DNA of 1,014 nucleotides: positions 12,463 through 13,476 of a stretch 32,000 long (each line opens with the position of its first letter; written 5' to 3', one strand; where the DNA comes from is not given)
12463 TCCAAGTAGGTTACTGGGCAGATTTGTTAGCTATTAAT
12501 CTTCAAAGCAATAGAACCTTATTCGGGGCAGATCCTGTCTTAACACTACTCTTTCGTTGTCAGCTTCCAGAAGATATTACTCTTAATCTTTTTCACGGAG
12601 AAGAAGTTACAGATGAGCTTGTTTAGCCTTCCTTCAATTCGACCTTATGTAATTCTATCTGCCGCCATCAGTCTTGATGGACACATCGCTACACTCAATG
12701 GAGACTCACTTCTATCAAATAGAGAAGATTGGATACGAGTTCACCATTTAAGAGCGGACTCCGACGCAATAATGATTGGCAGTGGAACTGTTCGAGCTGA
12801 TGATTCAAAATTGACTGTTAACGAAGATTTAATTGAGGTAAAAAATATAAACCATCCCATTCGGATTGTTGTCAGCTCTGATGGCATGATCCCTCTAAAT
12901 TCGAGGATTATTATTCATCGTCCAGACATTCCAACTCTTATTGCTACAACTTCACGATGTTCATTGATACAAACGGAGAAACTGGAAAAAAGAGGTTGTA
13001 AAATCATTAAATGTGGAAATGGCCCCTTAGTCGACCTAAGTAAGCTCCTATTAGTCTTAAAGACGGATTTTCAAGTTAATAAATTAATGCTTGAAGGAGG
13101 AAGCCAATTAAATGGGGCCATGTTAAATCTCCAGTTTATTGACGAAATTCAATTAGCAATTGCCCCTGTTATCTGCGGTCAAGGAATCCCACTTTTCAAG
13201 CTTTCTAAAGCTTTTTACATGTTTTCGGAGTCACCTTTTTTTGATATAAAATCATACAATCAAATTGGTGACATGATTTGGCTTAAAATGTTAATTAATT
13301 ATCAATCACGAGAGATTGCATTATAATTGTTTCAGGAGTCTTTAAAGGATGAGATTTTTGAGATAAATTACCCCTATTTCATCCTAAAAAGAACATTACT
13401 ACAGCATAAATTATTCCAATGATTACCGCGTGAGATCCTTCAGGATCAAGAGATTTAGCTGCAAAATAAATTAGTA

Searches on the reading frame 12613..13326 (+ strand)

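Call 88: search_protein_families(library=pfam, proteins=[window:12613-13326:+], max_evalue=0.01)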
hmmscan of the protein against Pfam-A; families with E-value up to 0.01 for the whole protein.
window:12613-13326:+ (237 aa): 1 family
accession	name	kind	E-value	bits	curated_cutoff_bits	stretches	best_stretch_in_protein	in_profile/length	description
PF01872.23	RibD_C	-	1.2e-39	136.7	24.1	1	11-196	1-174/197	RibD C-terminal domain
